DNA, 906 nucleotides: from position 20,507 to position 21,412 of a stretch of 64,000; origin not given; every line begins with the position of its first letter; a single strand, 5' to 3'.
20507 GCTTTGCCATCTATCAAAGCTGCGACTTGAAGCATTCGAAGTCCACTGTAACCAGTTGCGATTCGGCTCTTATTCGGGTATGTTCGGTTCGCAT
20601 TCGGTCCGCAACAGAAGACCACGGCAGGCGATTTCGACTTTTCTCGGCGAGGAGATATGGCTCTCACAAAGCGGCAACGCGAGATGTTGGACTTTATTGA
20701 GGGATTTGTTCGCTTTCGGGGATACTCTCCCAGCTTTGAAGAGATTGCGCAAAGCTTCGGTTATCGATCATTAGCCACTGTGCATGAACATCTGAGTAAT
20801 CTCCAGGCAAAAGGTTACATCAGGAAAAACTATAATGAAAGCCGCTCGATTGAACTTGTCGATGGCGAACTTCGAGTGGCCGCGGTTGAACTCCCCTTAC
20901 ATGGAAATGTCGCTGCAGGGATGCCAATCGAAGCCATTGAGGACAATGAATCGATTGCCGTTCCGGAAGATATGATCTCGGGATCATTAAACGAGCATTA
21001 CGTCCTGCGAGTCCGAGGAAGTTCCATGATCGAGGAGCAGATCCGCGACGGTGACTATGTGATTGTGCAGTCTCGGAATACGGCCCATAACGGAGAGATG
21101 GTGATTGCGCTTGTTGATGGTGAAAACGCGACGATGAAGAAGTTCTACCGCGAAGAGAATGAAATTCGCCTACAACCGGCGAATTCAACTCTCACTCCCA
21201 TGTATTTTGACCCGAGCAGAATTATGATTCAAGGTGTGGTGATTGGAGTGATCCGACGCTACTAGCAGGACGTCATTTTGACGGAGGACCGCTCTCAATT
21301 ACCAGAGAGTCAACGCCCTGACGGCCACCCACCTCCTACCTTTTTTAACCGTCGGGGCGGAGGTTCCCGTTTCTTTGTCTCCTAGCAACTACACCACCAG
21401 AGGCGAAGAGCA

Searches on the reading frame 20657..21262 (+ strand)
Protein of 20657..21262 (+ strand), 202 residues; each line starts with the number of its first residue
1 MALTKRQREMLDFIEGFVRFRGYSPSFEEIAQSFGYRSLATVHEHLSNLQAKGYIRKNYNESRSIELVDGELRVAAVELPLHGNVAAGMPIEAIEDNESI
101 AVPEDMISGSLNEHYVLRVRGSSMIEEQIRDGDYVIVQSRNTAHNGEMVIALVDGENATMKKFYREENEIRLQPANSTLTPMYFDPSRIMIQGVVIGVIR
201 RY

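Call 23: find_homologous_proteins(query=window:20657-21262:+, max_evalue=1e-20)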
Query window:20657-21262:+ (202 aa): 8000 proteins with E <= 1e-20 among 8000 candidates; the best 120 are listed.
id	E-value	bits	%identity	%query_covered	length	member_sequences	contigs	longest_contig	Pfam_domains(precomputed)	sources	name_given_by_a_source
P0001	2.9e-126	436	100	100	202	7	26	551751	PF00717.29,PF01726.23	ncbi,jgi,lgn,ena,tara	tara:strand:+ start:389 stop:997 length:609 start_codon:yes stop_codon:yes gene_type:complete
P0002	1.6e-123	427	98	100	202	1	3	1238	PF00717.29,PF01726.23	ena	-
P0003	2.2e-123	427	98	100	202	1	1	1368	PF00717.29,PF01726.23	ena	-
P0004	2.2e-122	424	98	100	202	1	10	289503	PF00717.29,PF01726.23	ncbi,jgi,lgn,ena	-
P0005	2.0e-121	421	97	100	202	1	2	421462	PF00717.29,PF01726.23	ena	-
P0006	7.5e-119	412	94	100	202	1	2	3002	PF00717.29,PF01726.23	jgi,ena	-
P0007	2.4e-117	407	94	100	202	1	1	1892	PF00717.29,PF01726.23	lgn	-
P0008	5.9e-114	396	99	91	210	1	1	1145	PF00717.29,PF01726.23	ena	-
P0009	8.3e-113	393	90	100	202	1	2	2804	PF00717.29,PF01726.23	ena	-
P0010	3.4e-111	387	88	100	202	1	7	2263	PF00717.29,PF01726.23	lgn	-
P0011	5.1e-111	387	86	100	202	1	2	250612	PF00717.29,PF01726.23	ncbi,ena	-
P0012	7.9e-110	383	86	100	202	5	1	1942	PF00717.29,PF01726.23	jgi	-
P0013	4.6e-108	377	85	100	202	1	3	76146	PF00717.29,PF01726.23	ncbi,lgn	-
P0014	8.5e-108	376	85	100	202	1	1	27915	PF00717.29,PF01726.23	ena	-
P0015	1.1e-107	376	83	100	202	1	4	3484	PF00717.29,PF01726.23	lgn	-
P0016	5.8e-107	374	85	100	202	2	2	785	PF00717.29,PF01726.23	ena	-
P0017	3.6e-106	371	85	100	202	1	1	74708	PF00717.29,PF01726.23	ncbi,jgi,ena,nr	ncbi:MAG: transcriptional repressor LexA [Gemmatimonadota bacterium]|nr:transcriptional repressor Le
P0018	4.2e-106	371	85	100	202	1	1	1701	PF00717.29,PF01726.23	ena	-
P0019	4.6e-106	371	84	100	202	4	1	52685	PF00717.29,PF01726.23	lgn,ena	-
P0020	4.6e-106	371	84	100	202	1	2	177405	PF00717.29,PF01726.23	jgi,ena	-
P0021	5.7e-106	370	83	100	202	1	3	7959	PF00717.29,PF01726.23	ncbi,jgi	jgi:repressor LexA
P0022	1.0e-105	369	84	100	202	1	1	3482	PF00717.29,PF01726.23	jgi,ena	jgi:repressor LexA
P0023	1.2e-105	369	84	100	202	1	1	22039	PF00717.29,PF01726.23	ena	-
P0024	1.8e-105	369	83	100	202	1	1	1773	PF00717.29,PF01726.23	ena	-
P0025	2.1e-105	368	82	100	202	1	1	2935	PF00717.29,PF01726.23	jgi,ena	-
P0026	2.6e-105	368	84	100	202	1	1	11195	PF00717.29,PF01726.23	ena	-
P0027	2.9e-105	368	83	100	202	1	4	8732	PF00717.29,PF01726.23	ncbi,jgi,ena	jgi:repressor LexA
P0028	5.3e-105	367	83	100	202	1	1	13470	PF00717.29,PF01726.23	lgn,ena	-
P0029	5.6e-105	367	83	100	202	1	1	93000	PF00717.29,PF01726.23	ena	-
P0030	5.9e-105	367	83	100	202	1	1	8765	PF00717.29,PF01726.23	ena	-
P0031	6.3e-105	367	83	100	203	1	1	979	PF00717.29,PF01726.23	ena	-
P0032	6.6e-105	367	84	100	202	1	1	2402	PF00717.29,PF01726.23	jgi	jgi:repressor LexA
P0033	6.8e-105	367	84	100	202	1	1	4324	PF00717.29,PF01726.23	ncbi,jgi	jgi:repressor LexA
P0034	8.6e-105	366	83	100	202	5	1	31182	PF00717.29,PF01726.23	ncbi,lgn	ncbi:MAG: transcriptional repressor LexA [Gemmatimonadota bacterium]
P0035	8.7e-105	366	82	100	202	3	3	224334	PF00717.29,PF01726.23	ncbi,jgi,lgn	-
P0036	1.0e-104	366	83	100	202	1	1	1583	PF00717.29,PF01726.23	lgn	-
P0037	1.1e-104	366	84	100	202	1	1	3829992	PF00717.29,PF01726.23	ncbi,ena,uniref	ncbi:transcriptional repressor LexA [Candidatus Palauibacter sp.]|uniref:transcriptional repressor L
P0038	1.2e-104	366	83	100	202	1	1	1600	PF00717.29,PF01726.23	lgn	-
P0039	1.3e-104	366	84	100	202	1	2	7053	PF00717.29,PF01726.23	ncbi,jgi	jgi:repressor LexA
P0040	1.3e-104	366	81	100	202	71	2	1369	PF00717.29,PF01726.23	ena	-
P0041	1.6e-104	366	84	100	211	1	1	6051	PF00717.29,PF01726.23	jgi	jgi:repressor LexA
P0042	1.8e-104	365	82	100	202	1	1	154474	PF00717.29,PF01726.23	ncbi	-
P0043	2.2e-104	365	82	100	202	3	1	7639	PF00717.29,PF01726.23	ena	-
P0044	3.1e-104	365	83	100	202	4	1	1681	PF00717.29,PF01726.23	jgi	-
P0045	3.2e-104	365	82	100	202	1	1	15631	PF00717.29,PF01726.23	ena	-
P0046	4.9e-104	364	82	100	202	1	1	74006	PF00717.29,PF01726.23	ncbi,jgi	jgi:repressor LexA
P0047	8.0e-104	363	82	100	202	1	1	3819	PF00717.29,PF01726.23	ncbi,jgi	jgi:repressor LexA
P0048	1.3e-103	363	83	100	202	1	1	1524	PF00717.29,PF01726.23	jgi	jgi:repressor LexA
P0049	1.3e-103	363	80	100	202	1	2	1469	PF00717.29,PF01726.23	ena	-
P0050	1.4e-103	363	83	100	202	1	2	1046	PF00717.29,PF01726.23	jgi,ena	jgi:repressor LexA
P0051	1.5e-103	362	82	100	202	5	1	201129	PF00717.29,PF01726.23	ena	-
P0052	1.7e-103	362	82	100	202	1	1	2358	PF00717.29,PF01726.23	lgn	-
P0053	2.2e-103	362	83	100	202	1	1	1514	PF00717.29,PF01726.23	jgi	-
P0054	2.3e-103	362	82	100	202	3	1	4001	PF00717.29,PF01726.23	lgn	-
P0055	3.1e-103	361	82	100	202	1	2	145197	PF00717.29,PF01726.23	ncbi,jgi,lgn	jgi:repressor LexA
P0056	1.0e-102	360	81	100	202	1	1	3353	PF00717.29,PF01726.23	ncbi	ncbi:MAG: transcriptional repressor LexA [Gemmatimonadota bacterium]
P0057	1.2e-102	359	82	100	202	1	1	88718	PF00717.29,PF01726.23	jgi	jgi:repressor LexA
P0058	1.5e-102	359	82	100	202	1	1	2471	PF00717.29,PF01726.23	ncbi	-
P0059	2.7e-102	358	81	100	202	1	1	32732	PF00717.29,PF01726.23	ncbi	ncbi:MAG: transcriptional repressor LexA [Gemmatimonadota bacterium]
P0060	3.4e-102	358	81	100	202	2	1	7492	PF00717.29,PF01726.23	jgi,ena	-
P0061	3.9e-102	358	82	100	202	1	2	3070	PF00717.29,PF01726.23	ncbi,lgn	-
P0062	7.5e-102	357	81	100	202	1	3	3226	PF00717.29,PF01726.23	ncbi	-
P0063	9.9e-102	356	82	100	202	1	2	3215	PF00717.29,PF01726.23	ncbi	-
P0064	1.0e-101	356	82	100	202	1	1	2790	PF00717.29,PF01726.23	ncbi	-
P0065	1.2e-101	356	82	100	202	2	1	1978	PF00717.29,PF01726.23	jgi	jgi:repressor LexA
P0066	2.2e-101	355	80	100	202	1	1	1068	PF00717.29,PF01726.23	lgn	-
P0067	2.6e-101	355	81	100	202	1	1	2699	PF00717.29,PF01726.23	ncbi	-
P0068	3.8e-101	355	82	100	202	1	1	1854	PF00717.29,PF01726.23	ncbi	-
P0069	3.1e-100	352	79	100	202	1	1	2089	PF00717.29,PF01726.23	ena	-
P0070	4.3e-100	351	79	100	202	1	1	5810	PF00717.29,PF01726.23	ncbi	-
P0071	1.2e-99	350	79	100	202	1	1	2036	PF00717.29,PF01726.23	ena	-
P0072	1.4e-97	343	79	100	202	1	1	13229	PF00717.29,PF01726.23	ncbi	-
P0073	1.4e-97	343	77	100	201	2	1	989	PF00717.29,PF01726.23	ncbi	-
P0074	7.0e-97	341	77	100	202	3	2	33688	PF00717.29,PF01726.23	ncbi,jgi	jgi:repressor LexA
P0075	7.8e-96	337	-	-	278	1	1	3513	PF13412.13,PF00717.29,PF01475.26,PF09339.17,PF08220.19,PF20008.6,PF01726.23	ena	-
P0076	8.9e-95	334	77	100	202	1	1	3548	PF00717.29,PF01726.23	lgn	-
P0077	2.1e-94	333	76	100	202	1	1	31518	PF00717.29,PF01726.23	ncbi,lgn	ncbi:MAG: transcriptional repressor LexA [Gemmatimonadota bacterium]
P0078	3.1e-94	332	75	100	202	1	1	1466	PF00717.29,PF01726.23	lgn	-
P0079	6.6e-94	331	75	100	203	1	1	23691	PF00717.29,PF01726.23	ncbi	-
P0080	2.5e-93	329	75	100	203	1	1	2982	PF00717.29,PF01726.23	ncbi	-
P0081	1.0e-92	327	76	91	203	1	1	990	PF00717.29,PF01726.23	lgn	-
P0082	1.0e-91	324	74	100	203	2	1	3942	PF00717.29,PF01726.23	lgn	-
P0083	1.5e-91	323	74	100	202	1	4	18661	PF00717.29,PF01726.23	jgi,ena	jgi:repressor LexA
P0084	2.0e-91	323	73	100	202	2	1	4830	PF00717.29,PF01726.23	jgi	-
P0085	2.4e-90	319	76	91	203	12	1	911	PF00717.29,PF01726.23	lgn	-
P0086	2.8e-90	319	74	100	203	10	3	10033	PF00717.29,PF01726.23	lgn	-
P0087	3.1e-90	319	73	100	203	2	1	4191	PF00717.29,PF01726.23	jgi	jgi:repressor LexA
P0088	7.7e-90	318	75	100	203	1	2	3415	PF00717.29,PF01726.23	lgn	-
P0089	2.4e-89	316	73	100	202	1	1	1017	PF00717.29,PF01726.23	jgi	jgi:repressor LexA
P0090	2.7e-89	316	74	100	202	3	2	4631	PF00717.29,PF01726.23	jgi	jgi:repressor LexA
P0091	2.7e-89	316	74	100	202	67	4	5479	PF00717.29,PF01726.23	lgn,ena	-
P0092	3.4e-89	316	74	100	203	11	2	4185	PF00717.29,PF01726.23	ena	-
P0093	3.5e-89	316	73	100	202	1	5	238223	PF00717.29,PF01726.23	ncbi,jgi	jgi:repressor LexA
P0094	3.7e-89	316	74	100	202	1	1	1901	PF00717.29,PF01726.23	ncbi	-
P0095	4.9e-89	315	74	100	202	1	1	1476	PF00717.29,PF01726.23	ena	-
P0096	5.2e-89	315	73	100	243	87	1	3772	PF00717.29,PF01726.23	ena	-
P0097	6.8e-89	315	74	100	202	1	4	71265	PF00717.29,PF01726.23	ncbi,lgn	-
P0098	6.8e-89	315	74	100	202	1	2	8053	PF00717.29,PF01726.23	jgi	-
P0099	6.9e-89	315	74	100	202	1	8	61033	PF00717.29,PF01726.23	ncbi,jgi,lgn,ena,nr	ncbi:MAG: transcriptional repressor LexA [Gemmatimonadetes bacterium]|jgi:repressor LexA|nr:transcri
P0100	7.0e-89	315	74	100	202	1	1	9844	PF00717.29,PF01726.23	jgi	jgi:repressor LexA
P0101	7.2e-89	315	72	100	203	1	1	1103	PF00717.29,PF01726.23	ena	-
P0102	9.6e-89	314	74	100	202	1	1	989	PF00717.29,PF01726.23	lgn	-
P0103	1.2e-88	314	73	100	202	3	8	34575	PF00717.29,PF01726.23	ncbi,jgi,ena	jgi:repressor LexA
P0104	1.3e-88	314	73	100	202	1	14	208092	PF00717.29,PF01726.23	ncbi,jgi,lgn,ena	ncbi:MAG: transcriptional repressor LexA [Gemmatimonadota bacterium]|jgi:repressor LexA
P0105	1.5e-88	314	72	100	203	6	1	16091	PF00717.29,PF01726.23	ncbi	-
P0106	1.5e-88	314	73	100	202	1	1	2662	PF00717.29,PF01726.23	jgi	jgi:repressor LexA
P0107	1.6e-88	313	73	100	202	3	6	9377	PF00717.29,PF01726.23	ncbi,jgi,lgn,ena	ncbi:MAG: transcriptional repressor LexA [Gemmatimonadota bacterium]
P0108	1.9e-88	313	71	100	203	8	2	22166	PF00717.29,PF01726.23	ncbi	-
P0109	2.0e-88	313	71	100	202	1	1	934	PF00717.29,PF01726.23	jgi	-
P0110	2.1e-88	313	71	100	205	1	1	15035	PF00717.29,PF01726.23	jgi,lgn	-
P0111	2.1e-88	313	73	92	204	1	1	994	PF00717.29,PF01726.23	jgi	-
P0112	2.3e-88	313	70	100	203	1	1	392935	PF00717.29,PF01726.23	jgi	-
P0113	2.6e-88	313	74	100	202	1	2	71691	PF00717.29,PF01726.23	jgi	-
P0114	3.2e-88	312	73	92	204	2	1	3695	PF00717.29,PF01726.23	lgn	-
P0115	3.2e-88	312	73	100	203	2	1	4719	PF00717.29,PF01726.23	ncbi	-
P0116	4.5e-88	312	73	100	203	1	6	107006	PF00717.29,PF01726.23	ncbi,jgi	jgi:repressor LexA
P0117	5.2e-88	312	72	100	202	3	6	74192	PF00717.29,PF01726.23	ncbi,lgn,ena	-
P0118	5.3e-88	312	73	100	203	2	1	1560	PF00717.29,PF01726.23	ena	-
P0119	5.3e-88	312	71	100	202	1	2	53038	PF00717.29,PF01726.23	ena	-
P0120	5.5e-88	312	73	100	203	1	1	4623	PF00717.29,PF01726.23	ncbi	ncbi:MAG: transcriptional repressor LexA [Gemmatimonadota bacterium]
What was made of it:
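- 20657..21265 (+): lexA (202 aa), canonical and cleavable: VAAG cleavage site, GSSM serine, MKKF lysine. PF01726 and PF00717 are recorded for the identical protein P0001 (call 23).
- On LexA operator (SOS box): PF01726 and PF00717 are recorded for the identical protein (call 23).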

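Call 25: find_encoding_contigs(protein=P0011, flank=1500, max_places=3)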
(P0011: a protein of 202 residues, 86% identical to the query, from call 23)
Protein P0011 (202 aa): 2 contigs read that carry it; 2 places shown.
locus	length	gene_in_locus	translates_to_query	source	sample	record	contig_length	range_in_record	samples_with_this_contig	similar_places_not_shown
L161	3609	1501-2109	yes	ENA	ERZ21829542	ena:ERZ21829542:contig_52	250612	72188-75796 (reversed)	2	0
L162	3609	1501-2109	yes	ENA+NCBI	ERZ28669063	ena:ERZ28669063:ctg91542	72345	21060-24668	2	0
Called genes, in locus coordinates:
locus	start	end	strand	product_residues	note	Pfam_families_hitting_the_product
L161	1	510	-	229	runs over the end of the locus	PF00697:PRAI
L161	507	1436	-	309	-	PF00218:IGPS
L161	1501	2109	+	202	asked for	PF01726:LexA_DNA_bind, PF00717:Peptidase_S24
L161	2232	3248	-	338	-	PF02885:Glycos_trans_3N, PF00591:Glycos_transf_3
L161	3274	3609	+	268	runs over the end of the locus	PF01416:PseudoU_synth_1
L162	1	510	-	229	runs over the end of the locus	PF00697:PRAI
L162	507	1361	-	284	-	PF00218:IGPS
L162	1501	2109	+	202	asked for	PF01726:LexA_DNA_bind, PF00717:Peptidase_S24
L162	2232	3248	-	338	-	PF02885:Glycos_trans_3N, PF00591:Glycos_transf_3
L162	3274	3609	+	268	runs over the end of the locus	PF01416:PseudoU_synth_1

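Call 26: find_encoding_contigs(protein=P0037, flank=1500, max_places=2)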
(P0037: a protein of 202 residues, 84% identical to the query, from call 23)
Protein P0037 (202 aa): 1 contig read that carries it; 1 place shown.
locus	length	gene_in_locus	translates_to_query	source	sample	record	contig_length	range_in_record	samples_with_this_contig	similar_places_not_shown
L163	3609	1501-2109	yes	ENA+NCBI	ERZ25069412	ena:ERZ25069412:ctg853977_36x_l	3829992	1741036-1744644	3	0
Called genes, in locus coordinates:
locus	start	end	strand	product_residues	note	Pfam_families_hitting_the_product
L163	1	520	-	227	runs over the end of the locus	PF00697:PRAI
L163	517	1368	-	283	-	PF00218:IGPS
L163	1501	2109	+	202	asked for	PF01726:LexA_DNA_bind, PF00717:Peptidase_S24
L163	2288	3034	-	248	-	-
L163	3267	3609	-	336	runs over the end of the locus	PF02885:Glycos_trans_3N, PF00591:Glycos_transf_3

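Call 33: find_encoding_contigs(protein=P0104, flank=1500, max_places=3)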
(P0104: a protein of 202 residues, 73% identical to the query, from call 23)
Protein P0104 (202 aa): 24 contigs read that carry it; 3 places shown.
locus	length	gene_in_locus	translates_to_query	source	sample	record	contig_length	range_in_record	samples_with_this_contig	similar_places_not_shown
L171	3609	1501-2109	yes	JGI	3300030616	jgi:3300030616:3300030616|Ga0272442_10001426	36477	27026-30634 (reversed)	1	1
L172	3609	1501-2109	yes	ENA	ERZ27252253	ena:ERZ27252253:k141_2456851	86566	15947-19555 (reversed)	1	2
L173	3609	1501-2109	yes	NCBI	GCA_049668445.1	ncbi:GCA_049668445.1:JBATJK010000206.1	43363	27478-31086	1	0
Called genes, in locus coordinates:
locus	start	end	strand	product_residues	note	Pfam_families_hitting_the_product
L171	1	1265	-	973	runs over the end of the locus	PF00082:Peptidase_S8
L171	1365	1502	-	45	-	-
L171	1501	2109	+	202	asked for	PF01726:LexA_DNA_bind, PF00717:Peptidase_S24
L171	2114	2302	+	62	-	-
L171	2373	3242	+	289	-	PF01416:PseudoU_synth_1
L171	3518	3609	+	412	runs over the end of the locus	PF00089:Trypsin, PF13365:Trypsin_2, PF00595:PDZ (faint), PF13180:PDZ_2, PF17820:PDZ_6, PF14685:PDZ_Tricorn (faint), PF17820:PDZ_6 (weak)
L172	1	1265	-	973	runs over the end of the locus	PF00082:Peptidase_S8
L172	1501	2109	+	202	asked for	PF01726:LexA_DNA_bind, PF00717:Peptidase_S24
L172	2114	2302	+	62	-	-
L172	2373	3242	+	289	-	PF01416:PseudoU_synth_1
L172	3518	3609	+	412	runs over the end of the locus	PF00089:Trypsin, PF13365:Trypsin_2, PF00595:PDZ (faint), PF13180:PDZ_2, PF17820:PDZ_6, PF14685:PDZ_Tricorn (faint), PF17820:PDZ_6 (weak)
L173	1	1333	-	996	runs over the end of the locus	PF00082:Peptidase_S8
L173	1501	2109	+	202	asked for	PF01726:LexA_DNA_bind, PF00717:Peptidase_S24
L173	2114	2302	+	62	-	-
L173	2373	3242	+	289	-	PF01416:PseudoU_synth_1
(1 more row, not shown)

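Call 34: find_encoding_contigs(protein=P0112, flank=1500, max_places=2)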
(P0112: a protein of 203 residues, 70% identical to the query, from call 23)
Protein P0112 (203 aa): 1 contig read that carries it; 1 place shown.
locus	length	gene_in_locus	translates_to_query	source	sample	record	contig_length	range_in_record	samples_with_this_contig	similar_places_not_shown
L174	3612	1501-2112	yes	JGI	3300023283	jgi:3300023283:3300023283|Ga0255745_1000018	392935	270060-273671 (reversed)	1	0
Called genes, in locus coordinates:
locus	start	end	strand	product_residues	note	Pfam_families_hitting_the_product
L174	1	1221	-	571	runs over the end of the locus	PF00218:IGPS, PF00697:PRAI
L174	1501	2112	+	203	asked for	PF01726:LexA_DNA_bind, PF00717:Peptidase_S24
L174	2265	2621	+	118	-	-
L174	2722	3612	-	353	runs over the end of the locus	PF02885:Glycos_trans_3N, PF00591:Glycos_transf_3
